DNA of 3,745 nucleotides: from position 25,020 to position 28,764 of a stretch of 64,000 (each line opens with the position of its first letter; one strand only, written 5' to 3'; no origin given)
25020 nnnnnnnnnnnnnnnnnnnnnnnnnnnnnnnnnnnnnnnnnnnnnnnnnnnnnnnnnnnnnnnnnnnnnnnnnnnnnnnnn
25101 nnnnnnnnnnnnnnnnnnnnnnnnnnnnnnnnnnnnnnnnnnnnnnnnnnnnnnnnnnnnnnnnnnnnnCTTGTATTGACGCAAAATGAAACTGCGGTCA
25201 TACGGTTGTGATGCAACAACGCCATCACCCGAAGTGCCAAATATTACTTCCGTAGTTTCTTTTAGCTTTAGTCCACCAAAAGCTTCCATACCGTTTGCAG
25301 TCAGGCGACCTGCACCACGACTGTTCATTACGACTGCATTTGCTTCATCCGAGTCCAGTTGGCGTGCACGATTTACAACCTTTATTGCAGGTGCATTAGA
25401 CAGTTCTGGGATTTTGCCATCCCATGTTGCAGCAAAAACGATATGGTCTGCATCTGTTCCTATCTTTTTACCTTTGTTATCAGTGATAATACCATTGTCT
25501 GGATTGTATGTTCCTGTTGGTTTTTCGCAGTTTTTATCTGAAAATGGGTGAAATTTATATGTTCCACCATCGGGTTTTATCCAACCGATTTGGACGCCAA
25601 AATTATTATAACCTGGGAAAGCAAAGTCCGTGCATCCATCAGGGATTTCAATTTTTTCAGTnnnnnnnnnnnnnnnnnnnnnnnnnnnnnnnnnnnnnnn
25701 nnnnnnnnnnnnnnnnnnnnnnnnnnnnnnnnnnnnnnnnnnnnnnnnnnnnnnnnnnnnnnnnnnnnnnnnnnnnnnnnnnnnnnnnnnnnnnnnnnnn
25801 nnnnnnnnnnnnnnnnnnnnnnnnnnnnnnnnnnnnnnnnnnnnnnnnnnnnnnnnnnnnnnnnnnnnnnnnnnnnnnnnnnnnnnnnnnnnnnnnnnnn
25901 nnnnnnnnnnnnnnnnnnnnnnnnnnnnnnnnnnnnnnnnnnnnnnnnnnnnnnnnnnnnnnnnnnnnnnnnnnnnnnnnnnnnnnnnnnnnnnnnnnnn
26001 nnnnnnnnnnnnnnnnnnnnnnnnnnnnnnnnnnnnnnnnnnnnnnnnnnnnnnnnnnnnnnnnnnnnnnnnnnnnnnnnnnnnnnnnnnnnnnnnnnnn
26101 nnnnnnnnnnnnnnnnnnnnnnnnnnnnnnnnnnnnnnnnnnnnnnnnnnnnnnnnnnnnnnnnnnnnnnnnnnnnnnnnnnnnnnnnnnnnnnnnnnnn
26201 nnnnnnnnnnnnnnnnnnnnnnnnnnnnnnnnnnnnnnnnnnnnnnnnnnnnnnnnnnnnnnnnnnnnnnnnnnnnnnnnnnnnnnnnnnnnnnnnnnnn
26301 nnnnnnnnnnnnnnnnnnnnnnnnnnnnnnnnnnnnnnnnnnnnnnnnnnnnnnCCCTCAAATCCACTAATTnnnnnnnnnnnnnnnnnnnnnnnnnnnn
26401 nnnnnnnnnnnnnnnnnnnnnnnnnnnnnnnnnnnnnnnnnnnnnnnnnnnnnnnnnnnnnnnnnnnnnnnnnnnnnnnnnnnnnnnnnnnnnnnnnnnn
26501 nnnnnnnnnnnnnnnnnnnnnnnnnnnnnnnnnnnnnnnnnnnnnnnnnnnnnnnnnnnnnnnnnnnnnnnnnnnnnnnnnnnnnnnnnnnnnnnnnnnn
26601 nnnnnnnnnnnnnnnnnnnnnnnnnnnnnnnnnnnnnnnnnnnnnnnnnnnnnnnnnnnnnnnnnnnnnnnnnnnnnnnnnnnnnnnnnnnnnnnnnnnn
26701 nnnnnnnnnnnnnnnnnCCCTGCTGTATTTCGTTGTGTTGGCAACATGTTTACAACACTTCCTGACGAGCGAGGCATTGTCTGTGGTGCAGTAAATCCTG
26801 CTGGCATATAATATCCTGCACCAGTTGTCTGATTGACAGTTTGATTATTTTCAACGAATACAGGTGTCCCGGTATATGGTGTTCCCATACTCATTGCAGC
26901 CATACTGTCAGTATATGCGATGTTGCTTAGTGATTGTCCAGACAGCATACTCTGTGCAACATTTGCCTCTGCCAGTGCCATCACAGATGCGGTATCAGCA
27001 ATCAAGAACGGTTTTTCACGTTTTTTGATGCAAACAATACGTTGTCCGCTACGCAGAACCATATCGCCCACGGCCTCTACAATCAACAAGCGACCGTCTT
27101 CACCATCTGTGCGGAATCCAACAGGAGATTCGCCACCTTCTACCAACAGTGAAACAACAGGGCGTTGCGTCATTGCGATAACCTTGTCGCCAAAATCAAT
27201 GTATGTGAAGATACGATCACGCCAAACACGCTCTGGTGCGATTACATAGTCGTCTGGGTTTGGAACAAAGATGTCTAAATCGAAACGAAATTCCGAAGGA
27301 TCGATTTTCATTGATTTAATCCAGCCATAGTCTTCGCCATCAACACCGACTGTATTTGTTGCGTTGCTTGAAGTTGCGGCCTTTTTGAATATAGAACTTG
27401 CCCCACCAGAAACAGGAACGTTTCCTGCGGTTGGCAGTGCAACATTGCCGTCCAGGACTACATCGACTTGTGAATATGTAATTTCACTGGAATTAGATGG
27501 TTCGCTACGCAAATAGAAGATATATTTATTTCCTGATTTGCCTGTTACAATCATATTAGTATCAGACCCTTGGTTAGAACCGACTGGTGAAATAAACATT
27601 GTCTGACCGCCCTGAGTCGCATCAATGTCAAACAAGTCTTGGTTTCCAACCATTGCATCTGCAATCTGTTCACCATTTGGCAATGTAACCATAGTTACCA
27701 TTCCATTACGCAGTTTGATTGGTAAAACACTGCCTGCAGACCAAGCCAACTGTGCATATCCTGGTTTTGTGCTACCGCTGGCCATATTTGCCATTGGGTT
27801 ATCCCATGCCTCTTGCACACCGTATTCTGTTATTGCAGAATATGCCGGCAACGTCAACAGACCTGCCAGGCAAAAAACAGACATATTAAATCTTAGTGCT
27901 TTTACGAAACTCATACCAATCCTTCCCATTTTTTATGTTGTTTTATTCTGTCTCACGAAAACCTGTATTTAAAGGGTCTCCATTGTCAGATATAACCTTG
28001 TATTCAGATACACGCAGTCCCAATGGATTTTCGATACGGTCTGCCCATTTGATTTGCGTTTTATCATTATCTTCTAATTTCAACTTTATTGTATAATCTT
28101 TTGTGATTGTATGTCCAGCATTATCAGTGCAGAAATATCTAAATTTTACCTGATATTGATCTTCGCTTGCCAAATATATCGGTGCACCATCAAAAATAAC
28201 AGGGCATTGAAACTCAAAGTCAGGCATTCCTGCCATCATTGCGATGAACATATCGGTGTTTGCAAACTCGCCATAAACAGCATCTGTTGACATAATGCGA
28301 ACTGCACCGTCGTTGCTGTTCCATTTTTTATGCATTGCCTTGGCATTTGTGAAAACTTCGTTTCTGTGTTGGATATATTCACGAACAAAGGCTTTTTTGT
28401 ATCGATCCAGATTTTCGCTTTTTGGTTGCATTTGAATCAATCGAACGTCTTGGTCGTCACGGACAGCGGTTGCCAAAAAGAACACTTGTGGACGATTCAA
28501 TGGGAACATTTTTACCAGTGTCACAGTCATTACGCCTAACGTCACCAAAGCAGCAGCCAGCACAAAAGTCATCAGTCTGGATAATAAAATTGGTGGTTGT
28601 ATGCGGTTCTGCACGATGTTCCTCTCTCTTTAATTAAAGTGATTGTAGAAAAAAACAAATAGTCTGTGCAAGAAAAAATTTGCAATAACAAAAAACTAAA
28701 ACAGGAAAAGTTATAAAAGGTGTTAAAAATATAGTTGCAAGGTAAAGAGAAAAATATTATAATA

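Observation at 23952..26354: VirB10 enlarged to 800 aa: extra periplasmic domain before the Pro-rich linker and a Cys-rich C-terminal tail of about 190 aa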

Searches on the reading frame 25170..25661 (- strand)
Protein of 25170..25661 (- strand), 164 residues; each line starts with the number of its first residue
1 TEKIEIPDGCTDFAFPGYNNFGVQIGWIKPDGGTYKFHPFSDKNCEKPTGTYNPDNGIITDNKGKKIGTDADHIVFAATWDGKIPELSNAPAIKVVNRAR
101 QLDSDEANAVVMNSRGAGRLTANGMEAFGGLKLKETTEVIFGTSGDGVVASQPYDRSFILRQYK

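Call 30: predict_structure(alignment_id=A2)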
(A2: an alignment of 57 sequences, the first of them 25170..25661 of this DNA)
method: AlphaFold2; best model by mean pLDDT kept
length: 164 residues; sequences in the alignment: 57
mean_pLDDT: 70.7   pTM: 0.43
mean pLDDT of the five models: 70.7, 70.4, 69.8, 69.6, 67.6
residues with pLDDT >= 90: 34; 70-90: 53; 50-70: 48; < 50: 29
segments of 3 or more residues with pLDDT < 50: 77-81, 144-149, 153-155, 161-164
pLDDT, mean of each block of 10 residues (from residue 1): 55 82 89 91 89 92 90 53 50 62 81 73 76 63 48 48 47
secondary structure, 60 per line:
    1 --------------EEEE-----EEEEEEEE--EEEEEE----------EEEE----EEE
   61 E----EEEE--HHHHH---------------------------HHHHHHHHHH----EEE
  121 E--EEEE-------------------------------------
elements in order: E15-18 E24-31 E34-39 E50-53 E58-61 E66-69 H72-76 H104-113 E118-121 E124-127

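Call 34: search_protein_families(library=pfam, alignment_id=A2, max_evalue=0.01)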
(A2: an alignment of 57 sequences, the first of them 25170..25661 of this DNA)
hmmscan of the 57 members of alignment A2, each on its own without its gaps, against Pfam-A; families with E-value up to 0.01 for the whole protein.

A. member 1, window:25170-25661:- (164 aa): 0 families

B. families by the number of members that match (of 57 scanned): 4 families
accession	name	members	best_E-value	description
PF03743.19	TrbI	56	6.6e-20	Bacterial conjugation TrbI-like protein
PF15780.11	ASH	6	1.7e-05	Abnormal spindle-like microcephaly-assoc'd, ASPM-SPD-2-Hydin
PF05887.16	Trypan_PARP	4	0.0005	Procyclic acidic repetitive protein (PARP)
PF22073.2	Cep192_D4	2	0.0008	Cep192 domain 4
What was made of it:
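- On VirB10/TrbI (PF03743): 56 of 56 full-length relatives also match (call 34).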

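Call 35: search_solved_structures(query=A2, max_evalue=5)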
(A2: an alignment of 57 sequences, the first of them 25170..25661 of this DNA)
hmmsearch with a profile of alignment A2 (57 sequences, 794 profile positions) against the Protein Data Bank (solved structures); distinct sequences matched with E-value up to 5: 5.
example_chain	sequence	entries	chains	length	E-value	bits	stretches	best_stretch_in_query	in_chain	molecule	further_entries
9vgf_AY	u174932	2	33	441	1.2e-06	30.6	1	330-512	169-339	Type IV secretion system apparatus protein CagY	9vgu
8cb2_BBB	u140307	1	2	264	2.5e-05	26.2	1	379-513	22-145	Type IV secretion system apparatus protein CagY (Fragment)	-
2bhv_A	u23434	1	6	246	0.0065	18.2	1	415-494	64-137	COMB10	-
7o3j_A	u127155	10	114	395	0.34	12.5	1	419-479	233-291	TrwE protein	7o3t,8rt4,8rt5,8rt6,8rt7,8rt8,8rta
6cfw_I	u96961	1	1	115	2.7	9.5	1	4-35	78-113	MBH subunit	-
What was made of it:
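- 25215..25394 (-): Variable connector, aa 321-380, leading into the barrel. The CagY profile match starts at about profile position 330 (call 35).
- Tried and rejected: A PDB profile search with the full-length family profile hit only the barrel region (call 35).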

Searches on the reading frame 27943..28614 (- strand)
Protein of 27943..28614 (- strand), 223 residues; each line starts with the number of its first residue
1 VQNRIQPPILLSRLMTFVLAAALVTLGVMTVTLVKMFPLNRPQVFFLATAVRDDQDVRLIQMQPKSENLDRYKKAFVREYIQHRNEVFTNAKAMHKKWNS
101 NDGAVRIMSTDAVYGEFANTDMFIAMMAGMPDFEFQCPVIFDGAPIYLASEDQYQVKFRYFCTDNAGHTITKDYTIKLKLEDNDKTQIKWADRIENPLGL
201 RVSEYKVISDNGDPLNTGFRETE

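Call 4: search_protein_families(library=pfam, proteins=[window:27943-28614:-], max_evalue=0.1)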
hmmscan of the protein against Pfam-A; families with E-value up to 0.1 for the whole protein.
window:27943-28614:- (223 aa): 2 families
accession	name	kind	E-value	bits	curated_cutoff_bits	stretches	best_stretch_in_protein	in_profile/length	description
PF04335.19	VirB8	-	7.9e-11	42.6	23.2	1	13-207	18-210/213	VirB8 protein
PF08592.16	Anthrone_oxy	-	0.024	15.3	27.3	1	16-41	38-63/106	Anthrone oxygenase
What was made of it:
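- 27943..28614 (-): virB8, 223 aa, first gene of the operon. Pfam VirB8 E = 8e-11 (call 4).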

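Call 23: search_protein_families(library=ncbifam, proteins=[window:27946-28614:-], max_evalue=0.01)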
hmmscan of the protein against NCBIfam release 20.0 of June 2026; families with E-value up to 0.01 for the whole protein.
window:27946-28614:- (223 aa): 0 families
